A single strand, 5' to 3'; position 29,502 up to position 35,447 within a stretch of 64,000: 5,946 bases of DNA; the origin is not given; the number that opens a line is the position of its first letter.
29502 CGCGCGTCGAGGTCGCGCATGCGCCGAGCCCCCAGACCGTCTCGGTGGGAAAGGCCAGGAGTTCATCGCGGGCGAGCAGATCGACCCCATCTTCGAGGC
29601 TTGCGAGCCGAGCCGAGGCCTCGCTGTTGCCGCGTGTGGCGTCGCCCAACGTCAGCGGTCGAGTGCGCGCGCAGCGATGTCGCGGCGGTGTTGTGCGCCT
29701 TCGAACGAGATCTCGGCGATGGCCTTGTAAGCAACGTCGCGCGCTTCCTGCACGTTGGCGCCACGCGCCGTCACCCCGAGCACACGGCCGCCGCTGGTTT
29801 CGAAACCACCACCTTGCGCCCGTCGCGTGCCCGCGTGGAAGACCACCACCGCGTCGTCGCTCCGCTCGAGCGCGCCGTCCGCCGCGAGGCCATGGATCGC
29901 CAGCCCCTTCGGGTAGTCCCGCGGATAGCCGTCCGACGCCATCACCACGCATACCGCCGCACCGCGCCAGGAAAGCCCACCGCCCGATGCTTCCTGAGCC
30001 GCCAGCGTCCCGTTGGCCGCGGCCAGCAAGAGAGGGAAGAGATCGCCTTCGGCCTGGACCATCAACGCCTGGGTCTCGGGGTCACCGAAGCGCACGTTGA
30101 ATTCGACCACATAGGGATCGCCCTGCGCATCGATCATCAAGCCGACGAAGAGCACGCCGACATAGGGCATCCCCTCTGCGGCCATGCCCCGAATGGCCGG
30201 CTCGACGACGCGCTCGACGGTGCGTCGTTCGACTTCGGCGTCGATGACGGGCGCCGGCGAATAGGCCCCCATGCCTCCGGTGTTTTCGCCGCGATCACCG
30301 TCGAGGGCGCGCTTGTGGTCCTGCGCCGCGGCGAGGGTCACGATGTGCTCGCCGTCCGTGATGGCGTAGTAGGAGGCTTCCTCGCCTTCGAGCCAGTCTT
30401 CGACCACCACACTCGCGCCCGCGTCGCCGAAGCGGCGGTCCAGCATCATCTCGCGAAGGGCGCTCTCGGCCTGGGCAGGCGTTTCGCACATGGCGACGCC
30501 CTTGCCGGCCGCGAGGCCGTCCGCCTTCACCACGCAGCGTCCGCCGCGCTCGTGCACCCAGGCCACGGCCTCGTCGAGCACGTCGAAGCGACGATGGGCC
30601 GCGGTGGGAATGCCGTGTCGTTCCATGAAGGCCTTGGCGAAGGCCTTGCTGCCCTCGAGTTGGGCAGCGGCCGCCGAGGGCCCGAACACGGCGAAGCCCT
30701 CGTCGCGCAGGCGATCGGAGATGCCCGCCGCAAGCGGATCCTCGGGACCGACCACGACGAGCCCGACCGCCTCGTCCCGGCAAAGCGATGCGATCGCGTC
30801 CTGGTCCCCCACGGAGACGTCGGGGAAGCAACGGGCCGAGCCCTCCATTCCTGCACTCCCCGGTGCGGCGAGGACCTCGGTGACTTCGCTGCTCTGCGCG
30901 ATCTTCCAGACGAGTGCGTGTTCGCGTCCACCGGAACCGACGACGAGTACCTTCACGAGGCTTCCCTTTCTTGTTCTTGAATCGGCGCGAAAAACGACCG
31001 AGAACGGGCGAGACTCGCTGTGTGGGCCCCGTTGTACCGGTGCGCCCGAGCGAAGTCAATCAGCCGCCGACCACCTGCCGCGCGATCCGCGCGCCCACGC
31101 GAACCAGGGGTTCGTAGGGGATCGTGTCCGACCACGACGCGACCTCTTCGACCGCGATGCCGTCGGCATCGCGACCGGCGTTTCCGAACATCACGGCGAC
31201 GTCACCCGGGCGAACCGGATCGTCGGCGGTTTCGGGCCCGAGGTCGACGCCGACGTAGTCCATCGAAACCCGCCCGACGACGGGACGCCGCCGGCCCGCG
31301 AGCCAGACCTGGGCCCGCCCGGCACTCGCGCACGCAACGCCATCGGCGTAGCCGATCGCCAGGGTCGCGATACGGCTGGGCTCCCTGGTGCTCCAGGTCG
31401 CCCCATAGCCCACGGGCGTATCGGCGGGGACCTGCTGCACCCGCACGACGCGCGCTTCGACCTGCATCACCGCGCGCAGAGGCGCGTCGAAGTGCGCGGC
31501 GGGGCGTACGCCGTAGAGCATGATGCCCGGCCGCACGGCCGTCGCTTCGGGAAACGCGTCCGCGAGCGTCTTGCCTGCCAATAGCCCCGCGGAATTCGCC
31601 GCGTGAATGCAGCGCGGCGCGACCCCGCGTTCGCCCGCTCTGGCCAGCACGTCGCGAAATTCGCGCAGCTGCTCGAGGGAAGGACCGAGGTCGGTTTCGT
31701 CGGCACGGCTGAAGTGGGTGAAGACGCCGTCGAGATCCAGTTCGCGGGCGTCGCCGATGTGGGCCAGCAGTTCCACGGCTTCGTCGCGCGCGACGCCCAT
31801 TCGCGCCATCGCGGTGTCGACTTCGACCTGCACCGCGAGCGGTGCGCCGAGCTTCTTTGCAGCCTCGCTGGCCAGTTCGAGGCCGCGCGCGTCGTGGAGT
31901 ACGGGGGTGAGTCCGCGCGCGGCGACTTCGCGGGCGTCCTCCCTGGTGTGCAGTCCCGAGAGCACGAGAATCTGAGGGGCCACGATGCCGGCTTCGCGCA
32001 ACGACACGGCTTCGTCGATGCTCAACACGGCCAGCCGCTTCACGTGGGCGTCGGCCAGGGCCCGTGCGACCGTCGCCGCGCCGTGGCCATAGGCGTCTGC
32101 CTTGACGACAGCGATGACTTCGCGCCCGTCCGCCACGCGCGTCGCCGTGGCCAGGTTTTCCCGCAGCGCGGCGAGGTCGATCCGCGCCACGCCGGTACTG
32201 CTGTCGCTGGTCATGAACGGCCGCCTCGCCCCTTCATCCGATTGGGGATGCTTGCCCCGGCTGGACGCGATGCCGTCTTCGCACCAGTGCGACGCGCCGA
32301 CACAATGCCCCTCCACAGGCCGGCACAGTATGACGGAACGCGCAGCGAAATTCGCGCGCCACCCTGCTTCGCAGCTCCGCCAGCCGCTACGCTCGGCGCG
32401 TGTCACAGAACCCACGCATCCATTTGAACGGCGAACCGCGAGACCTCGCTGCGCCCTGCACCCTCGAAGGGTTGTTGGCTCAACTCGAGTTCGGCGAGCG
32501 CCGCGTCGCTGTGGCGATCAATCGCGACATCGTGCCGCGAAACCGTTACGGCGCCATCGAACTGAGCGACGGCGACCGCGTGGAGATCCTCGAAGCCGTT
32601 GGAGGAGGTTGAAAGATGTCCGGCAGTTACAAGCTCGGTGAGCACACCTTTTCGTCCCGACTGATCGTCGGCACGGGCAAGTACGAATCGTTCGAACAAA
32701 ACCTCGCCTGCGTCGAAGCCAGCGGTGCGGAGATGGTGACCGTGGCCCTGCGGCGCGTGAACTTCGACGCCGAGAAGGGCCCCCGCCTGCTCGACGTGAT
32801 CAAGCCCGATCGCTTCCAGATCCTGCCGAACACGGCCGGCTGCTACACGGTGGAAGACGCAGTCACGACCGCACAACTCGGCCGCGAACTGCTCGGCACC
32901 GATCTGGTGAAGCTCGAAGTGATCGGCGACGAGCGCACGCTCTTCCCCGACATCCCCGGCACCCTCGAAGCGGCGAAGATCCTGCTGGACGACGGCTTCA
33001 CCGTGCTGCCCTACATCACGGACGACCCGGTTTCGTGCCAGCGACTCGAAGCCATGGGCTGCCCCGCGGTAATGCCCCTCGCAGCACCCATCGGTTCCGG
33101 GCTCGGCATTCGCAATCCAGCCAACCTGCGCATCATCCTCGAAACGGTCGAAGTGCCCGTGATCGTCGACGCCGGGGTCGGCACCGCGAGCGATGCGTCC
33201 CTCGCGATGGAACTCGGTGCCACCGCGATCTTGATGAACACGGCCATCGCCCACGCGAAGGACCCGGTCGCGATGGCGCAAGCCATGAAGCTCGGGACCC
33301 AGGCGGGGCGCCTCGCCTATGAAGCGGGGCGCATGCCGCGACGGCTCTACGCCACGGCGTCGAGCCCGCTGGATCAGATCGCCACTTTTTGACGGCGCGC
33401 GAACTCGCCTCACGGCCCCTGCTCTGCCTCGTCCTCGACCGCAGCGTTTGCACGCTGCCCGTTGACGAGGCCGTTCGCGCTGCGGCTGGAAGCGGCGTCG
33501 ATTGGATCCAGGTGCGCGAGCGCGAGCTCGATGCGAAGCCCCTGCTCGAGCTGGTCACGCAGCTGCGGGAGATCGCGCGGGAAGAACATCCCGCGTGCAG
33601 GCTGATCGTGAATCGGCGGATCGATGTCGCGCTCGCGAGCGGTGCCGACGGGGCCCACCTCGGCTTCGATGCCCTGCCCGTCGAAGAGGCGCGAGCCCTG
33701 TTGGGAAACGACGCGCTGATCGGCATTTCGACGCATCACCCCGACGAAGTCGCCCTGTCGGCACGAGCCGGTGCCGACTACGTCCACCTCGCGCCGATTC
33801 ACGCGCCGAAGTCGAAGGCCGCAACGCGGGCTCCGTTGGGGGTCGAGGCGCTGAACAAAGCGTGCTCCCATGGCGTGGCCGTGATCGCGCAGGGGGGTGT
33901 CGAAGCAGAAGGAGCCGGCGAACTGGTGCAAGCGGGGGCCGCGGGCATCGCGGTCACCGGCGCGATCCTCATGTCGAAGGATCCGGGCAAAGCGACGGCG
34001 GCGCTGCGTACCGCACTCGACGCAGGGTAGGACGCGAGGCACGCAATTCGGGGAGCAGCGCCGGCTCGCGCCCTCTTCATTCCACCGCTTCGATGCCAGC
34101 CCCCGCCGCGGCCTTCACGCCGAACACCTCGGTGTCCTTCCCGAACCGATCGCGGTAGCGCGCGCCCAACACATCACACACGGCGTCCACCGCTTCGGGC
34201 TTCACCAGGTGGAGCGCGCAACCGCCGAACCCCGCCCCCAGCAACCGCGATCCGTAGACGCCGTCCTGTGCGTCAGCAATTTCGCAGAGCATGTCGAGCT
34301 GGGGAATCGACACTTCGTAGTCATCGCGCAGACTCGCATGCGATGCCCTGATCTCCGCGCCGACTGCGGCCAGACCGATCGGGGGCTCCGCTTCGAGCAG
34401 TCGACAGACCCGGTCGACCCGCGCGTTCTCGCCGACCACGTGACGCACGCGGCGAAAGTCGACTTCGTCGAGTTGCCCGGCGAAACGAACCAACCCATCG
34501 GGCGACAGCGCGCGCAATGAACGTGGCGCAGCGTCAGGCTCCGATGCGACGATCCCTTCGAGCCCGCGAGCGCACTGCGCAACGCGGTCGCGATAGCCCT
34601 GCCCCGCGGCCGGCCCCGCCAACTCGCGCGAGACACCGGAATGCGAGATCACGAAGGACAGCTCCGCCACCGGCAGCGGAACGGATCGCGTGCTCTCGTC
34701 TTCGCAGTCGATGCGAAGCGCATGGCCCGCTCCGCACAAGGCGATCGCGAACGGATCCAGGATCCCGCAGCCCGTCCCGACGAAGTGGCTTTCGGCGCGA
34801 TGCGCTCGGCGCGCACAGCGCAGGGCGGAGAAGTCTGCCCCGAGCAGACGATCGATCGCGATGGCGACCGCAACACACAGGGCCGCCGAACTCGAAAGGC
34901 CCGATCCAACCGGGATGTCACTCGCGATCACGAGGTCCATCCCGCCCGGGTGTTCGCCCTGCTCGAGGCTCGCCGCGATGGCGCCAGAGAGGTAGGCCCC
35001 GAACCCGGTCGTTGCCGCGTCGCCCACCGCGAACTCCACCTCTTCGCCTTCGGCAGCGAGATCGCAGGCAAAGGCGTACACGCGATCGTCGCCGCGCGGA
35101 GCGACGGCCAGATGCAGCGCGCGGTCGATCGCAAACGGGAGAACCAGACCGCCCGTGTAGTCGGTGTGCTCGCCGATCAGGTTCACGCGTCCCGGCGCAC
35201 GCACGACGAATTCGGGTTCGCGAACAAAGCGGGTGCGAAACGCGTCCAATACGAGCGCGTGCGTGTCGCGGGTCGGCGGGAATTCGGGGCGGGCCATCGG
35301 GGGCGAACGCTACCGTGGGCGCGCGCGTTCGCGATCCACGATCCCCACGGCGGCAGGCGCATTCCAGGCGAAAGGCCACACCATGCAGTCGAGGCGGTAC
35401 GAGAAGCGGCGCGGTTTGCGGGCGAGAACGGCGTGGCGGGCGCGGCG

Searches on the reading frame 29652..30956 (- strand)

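Call 60: search_protein_families(library=pfam, proteins=[window:29652-30956:-], max_evalue=0.00001)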
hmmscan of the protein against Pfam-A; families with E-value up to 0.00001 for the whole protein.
window:29652-30956:- (434 aa): 4 families
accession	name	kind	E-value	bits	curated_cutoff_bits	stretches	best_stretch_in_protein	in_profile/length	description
PF01071.24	GARS_A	-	3e-73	246.2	27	1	102-295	1-194/194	Phosphoribosylglycinamide synthetase, ATP-grasp (A) domain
PF02844.21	GARS_N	-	4.3e-35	120.9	29.5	1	1-101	1-100/100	Phosphoribosylglycinamide synthetase, N domain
PF02843.22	GARS_C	-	4.8e-30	104.2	34.8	1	334-430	1-92/92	Phosphoribosylglycinamide synthetase, C domain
PF02655.19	ATP-grasp_3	-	1.5e-06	28.9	23.2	1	137-291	30-158/160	ATP-grasp domain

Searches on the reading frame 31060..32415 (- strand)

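Call 60: search_protein_families(library=pfam, proteins=[window:31060-32415:-], max_evalue=0.00001)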
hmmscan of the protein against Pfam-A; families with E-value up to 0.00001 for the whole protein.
window:31060-32415:- (451 aa): 2 families
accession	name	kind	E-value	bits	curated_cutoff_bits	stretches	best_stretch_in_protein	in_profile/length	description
PF01168.26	Ala_racemase_N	-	3.7e-62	210.3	24.1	1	79-305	1-220/220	Alanine racemase, N-terminal domain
PF00842.27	Ala_racemase_C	-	3.3e-36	124.1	25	1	316-447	1-126/127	Alanine racemase, C-terminal domain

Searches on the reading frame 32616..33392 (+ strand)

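Call 60: search_protein_families(library=pfam, proteins=[window:32616-33392:+], max_evalue=0.00001)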
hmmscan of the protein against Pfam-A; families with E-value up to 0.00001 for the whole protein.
window:32616-33392:+ (258 aa): 1 family
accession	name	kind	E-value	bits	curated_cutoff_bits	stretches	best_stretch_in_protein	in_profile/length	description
PF05690.20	ThiG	-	5.9e-110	366.9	23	1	7-251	2-247/247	Thiazole biosynthesis protein ThiG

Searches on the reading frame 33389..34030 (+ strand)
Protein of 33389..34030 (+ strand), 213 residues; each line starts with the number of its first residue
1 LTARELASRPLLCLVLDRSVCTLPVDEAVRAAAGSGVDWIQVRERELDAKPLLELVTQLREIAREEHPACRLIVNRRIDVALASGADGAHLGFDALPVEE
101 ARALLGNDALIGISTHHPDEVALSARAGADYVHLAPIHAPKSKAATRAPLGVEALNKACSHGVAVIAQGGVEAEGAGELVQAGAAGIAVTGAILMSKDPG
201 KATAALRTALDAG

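Call 60: search_protein_families(library=pfam, proteins=[window:33389-34030:+], max_evalue=0.00001)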
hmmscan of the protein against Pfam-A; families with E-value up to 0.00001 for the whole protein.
window:33389-34030:+ (213 aa): 1 family
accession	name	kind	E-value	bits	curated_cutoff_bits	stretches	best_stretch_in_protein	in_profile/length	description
PF02581.23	TMP-TENI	-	1.4e-42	145.5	27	1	12-193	1-180/180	Thiamine monophosphate synthase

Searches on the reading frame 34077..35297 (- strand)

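Call 60: search_protein_families(library=pfam, proteins=[window:34077-35297:-], max_evalue=0.00001)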
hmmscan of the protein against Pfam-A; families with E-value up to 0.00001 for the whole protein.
window:34077-35297:- (406 aa): 3 families
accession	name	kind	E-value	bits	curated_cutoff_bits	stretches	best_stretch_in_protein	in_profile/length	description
PF10509.15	GalKase_gal_bdg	-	2.3e-21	75.5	23.1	1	19-67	2-49/49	Galactokinase galactose-binding signature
PF00288.32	GHMP_kinases_N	-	1.8e-17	63.8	22.3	1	105-188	5-86/87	GHMP kinases N terminal domain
PF08544.19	GHMP_kinases_C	-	3.9e-08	34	21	1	310-382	11-84/85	GHMP kinases C terminal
